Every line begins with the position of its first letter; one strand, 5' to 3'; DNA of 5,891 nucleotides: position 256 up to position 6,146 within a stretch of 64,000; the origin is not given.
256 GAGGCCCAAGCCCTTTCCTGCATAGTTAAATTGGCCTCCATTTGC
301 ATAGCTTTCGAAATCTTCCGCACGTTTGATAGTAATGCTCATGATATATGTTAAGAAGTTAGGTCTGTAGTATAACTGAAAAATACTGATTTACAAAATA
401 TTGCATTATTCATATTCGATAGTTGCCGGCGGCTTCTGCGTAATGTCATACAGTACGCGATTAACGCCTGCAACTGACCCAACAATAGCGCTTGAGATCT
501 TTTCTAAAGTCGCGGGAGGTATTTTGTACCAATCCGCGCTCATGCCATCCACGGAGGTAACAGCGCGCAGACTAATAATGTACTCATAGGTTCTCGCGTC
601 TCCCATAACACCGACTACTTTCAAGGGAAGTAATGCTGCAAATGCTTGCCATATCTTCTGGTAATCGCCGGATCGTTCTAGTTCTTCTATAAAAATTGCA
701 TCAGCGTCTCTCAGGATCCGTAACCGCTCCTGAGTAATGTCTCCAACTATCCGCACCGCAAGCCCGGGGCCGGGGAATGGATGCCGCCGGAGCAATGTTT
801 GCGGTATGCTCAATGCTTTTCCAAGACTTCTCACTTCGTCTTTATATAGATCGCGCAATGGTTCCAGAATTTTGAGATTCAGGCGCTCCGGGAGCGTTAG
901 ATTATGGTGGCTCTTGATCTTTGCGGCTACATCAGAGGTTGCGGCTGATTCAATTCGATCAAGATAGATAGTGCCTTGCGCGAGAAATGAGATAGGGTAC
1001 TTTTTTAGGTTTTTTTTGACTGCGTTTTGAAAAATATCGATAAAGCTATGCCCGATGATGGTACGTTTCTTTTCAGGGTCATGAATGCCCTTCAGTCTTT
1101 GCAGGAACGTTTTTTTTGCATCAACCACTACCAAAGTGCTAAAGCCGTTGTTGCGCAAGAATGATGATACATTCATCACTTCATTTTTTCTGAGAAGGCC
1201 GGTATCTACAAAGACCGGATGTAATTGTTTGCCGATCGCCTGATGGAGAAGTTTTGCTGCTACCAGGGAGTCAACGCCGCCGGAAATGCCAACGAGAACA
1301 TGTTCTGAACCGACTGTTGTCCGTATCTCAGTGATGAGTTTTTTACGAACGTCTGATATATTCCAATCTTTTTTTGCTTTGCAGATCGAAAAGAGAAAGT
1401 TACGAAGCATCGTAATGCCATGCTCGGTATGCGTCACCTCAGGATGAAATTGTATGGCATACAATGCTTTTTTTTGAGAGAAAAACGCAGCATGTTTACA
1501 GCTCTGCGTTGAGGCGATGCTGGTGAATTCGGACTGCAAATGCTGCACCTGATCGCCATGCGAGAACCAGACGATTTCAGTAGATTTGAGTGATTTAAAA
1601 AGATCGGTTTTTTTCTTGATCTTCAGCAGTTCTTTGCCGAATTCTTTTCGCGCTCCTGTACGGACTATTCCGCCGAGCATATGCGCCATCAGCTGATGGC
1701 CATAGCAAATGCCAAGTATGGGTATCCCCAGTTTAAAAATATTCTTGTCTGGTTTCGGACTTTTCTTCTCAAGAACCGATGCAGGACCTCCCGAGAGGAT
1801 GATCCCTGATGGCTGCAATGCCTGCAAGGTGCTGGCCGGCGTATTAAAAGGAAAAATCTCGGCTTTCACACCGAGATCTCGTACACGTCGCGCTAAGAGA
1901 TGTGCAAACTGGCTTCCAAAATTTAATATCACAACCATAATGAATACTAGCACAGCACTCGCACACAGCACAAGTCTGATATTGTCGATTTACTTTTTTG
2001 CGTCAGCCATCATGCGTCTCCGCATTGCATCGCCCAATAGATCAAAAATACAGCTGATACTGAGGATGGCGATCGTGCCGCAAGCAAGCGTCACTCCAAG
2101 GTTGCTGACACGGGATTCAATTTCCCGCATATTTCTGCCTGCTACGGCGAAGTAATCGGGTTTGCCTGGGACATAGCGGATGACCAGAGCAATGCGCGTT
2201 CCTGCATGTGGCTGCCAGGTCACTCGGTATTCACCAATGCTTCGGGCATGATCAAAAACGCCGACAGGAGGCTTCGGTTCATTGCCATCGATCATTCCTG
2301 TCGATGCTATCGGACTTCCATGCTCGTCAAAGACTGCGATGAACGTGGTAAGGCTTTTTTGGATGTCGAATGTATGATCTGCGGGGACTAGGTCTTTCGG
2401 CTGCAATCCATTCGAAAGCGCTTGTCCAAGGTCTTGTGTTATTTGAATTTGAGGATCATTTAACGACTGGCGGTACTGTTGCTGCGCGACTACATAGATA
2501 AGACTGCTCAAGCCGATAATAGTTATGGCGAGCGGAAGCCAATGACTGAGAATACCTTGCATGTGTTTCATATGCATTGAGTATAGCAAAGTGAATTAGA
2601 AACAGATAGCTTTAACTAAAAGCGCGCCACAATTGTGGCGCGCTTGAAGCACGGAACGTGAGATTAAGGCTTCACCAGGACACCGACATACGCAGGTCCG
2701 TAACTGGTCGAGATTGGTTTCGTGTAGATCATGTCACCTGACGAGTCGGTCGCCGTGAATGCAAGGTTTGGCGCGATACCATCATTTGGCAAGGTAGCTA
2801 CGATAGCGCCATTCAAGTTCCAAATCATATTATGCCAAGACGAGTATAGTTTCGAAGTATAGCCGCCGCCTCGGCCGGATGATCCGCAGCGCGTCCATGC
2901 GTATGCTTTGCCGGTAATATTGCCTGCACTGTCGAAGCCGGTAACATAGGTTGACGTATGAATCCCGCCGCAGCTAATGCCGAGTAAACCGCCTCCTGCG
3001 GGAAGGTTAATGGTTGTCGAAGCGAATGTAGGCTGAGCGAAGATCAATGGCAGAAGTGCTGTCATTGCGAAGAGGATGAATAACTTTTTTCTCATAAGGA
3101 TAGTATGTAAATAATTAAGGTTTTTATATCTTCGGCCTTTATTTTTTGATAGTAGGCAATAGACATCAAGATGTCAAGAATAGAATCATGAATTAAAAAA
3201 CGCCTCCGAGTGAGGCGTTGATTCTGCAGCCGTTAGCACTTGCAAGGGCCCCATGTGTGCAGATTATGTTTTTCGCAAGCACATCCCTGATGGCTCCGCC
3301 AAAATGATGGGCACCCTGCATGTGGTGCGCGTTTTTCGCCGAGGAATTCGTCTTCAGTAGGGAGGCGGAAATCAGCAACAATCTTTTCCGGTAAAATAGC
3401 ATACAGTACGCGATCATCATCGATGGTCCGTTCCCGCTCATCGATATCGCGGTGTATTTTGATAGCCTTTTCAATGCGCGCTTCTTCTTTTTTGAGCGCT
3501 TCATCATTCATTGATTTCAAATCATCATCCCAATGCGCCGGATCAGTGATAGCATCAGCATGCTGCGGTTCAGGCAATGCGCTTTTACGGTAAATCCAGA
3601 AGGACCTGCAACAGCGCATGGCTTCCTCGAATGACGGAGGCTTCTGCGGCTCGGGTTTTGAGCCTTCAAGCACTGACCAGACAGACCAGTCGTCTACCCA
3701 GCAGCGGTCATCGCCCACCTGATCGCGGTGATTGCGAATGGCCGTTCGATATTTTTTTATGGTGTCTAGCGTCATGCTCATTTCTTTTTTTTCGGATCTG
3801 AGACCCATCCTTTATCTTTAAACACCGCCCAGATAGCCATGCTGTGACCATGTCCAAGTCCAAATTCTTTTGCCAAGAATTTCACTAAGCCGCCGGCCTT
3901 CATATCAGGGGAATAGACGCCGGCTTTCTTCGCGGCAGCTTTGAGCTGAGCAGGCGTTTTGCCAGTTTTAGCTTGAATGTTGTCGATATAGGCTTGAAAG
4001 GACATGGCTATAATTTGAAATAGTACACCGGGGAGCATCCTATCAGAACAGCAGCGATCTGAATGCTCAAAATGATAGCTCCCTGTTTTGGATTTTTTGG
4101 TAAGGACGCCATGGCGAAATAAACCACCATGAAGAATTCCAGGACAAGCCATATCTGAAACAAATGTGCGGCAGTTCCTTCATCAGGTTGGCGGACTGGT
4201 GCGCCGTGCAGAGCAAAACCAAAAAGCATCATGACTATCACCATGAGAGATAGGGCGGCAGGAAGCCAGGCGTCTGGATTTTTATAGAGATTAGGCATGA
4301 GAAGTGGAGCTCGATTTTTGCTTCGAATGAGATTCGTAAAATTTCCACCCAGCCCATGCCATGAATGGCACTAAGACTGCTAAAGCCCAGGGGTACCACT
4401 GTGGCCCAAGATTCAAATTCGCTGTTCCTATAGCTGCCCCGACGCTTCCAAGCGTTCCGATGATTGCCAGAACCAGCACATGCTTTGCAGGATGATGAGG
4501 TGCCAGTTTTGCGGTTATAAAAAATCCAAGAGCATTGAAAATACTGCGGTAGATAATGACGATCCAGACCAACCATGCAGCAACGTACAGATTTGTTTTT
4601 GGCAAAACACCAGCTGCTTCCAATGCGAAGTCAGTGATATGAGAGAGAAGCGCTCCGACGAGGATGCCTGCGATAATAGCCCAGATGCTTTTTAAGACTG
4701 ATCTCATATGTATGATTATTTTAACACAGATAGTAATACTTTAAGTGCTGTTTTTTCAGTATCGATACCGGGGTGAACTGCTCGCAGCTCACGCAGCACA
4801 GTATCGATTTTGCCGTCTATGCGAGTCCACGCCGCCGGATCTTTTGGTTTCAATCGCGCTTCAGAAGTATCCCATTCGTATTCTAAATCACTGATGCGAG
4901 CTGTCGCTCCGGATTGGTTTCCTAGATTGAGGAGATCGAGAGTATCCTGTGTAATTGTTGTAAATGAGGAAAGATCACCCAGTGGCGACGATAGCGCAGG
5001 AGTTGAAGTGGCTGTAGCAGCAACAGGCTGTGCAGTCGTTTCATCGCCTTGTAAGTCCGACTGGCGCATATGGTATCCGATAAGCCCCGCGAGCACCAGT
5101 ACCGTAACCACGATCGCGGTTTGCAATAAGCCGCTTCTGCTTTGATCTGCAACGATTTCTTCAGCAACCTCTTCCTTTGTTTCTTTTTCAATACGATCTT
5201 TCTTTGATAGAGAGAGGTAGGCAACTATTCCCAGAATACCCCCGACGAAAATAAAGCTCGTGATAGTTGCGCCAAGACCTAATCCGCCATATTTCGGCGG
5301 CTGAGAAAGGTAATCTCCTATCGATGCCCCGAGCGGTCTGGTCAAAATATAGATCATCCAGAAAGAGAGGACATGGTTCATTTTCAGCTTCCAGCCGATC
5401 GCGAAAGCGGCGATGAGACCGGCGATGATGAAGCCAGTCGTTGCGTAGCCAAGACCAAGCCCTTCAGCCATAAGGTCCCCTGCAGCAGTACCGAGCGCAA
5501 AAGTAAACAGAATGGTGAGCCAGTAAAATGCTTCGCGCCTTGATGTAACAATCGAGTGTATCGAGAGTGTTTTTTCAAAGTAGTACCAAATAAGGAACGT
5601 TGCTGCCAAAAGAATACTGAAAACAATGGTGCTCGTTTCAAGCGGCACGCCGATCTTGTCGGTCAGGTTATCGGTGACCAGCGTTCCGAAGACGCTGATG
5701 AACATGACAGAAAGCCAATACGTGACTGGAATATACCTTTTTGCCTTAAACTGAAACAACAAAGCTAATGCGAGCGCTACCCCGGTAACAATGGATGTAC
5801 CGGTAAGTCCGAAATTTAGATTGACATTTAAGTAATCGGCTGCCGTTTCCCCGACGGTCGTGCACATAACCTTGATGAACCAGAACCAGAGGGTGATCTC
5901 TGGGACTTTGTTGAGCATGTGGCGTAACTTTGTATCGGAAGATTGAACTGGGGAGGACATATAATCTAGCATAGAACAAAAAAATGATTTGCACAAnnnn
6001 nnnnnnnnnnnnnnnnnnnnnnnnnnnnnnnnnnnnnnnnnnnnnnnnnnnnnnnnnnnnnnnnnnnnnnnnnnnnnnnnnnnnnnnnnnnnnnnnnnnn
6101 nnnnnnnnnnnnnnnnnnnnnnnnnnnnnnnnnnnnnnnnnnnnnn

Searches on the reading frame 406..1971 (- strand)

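Call 16: search_protein_families(library=pfam, proteins=[window:406-1971:-], max_evalue=0.001)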
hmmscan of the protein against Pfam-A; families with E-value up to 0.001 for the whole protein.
window:406-1971:- (521 aa): 5 families
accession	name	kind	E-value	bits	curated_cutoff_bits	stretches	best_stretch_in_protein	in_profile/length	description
PF00117.34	GATase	-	9.1e-46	156.4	22.8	1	14-194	1-188/190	Glutamine amidotransferase class-I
PF00958.27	GMP_synt_C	-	3.1e-39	133.4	27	1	429-520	1-92/92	GMP synthase C terminal domain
PF02540.23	NAD_synthase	-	5.1e-10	39.3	21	1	210-250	6-46/242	NAD synthase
PF07722.19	Peptidase_C26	-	7.4e-07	29.6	20.5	1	78-178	101-219/219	Peptidase C26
PF03054.22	tRNA_Me_trans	-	0.00069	19.8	20.6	0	224-255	2-32/202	tRNA methyl transferase HUP domain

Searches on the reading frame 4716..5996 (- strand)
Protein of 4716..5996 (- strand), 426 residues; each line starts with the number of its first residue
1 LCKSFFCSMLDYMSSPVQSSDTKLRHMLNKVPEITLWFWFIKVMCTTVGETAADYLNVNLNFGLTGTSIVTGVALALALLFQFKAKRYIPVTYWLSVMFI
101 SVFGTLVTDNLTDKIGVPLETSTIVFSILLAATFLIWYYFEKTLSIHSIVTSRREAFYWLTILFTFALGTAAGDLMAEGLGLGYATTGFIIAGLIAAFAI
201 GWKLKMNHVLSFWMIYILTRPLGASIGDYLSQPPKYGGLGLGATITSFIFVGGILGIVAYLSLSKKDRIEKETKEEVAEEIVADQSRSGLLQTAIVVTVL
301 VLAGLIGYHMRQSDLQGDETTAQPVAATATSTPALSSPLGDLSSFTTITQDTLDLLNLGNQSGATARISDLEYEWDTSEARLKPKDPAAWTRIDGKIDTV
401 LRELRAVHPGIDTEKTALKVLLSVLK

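Call 16: search_protein_families(library=pfam, proteins=[window:4716-5996:-], max_evalue=0.001)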
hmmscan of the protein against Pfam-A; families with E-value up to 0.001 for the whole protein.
window:4716-5996:- (426 aa): 1 family
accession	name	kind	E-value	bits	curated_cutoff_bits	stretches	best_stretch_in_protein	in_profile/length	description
PF03988.17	DUF347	-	1.5e-59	198.5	28.2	4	37-88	1-52/52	Repeat of Unknown Function (DUF347)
